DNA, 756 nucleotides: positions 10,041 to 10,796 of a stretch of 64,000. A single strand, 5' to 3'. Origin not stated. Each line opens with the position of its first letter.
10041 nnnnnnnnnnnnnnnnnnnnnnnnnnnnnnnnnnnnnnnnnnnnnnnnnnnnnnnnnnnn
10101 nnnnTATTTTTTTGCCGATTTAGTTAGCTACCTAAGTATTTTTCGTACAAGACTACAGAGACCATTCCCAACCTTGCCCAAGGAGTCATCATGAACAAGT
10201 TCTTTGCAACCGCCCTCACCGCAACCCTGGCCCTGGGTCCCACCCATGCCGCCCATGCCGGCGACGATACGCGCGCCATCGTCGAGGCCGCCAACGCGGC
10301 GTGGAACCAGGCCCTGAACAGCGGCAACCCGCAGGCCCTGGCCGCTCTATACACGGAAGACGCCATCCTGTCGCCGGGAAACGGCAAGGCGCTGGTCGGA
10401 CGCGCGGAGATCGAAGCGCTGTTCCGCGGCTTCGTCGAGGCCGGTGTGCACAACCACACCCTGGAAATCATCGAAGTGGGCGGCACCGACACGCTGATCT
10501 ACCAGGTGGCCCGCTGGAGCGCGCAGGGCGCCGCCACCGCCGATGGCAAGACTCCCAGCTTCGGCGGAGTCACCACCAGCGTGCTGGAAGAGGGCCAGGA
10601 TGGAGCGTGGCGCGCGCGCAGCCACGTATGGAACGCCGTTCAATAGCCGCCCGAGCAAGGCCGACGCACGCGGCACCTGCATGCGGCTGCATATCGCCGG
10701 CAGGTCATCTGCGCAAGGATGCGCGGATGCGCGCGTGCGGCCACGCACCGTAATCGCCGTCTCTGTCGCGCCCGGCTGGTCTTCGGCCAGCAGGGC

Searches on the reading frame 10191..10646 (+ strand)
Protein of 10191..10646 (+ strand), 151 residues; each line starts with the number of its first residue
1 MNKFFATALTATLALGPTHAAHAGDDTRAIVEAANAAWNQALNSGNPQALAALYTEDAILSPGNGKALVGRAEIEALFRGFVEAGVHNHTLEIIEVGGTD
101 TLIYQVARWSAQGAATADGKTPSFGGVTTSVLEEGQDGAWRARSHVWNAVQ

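Call 5: search_protein_families(library=pfam, proteins=[window:10191-10646:+], max_evalue=0.01)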
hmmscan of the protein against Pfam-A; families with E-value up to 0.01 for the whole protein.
window:10191-10646:+ (151 aa): 5 families
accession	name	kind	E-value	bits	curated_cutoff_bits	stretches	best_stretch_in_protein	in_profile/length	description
PF14534.12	DUF4440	-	5.1e-12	46.6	25.2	1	32-141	2-106/107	Domain of unknown function (DUF4440)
PF12680.13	SnoaL_2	-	9.6e-10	39.4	27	1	37-135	3-97/102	SnoaL-like domain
PF13577.12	SnoaL_4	-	1e-06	29.2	24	1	28-143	6-123/126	SnoaL-like domain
PF13474.12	SnoaL_3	-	4.3e-06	27.5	22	1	31-145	1-114/121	SnoaL-like domain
PF02136.26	NTF2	-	7.7e-05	23.6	21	1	40-125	11-92/116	Nuclear transport factor 2 (NTF2) domain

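Call 8: search_protein_families(library=ncbifam, proteins=[window:10191-10646:+], max_evalue=0.01)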
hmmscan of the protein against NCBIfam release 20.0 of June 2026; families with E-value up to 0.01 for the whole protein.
window:10191-10646:+ (151 aa): 2 families
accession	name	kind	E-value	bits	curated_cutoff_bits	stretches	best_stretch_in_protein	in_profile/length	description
TIGR02246.1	TIGR02246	subfamily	1.4e-13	50.9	33.95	1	28-144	4-120/128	SgcJ/EcaC family oxidoreductase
TIGR02957.1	SigX4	subfamily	0.0039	16.4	323.25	1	34-107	169-249/281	RNA polymerase sigma-70 factor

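Call 39: search_solved_structures(query=window:10191-10646:+, max_evalue=0.01)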
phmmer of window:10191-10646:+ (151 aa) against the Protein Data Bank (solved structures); distinct sequences matched with E-value up to 0.01: 6.
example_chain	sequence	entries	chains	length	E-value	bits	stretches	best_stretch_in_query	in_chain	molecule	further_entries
3hx8_A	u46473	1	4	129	3.2e-11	46.6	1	25-149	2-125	putative ketosteroid isomerase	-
5ieo_A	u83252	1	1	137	2.6e-09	40.4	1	30-143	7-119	CDL2.3a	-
5ien_A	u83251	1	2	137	3e-09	40.2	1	26-143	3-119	CDL2.2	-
5iep_A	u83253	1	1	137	6.3e-09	39.2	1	28-143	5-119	CDL2.3b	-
3d9r_A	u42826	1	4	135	6.7e-05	26.1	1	26-129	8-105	ketosteroid isomerase-like protein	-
3h51_A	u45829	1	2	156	9.4e-05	25.6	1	25-104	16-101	Putative calcium/calmodulin dependent protein kinase II association domain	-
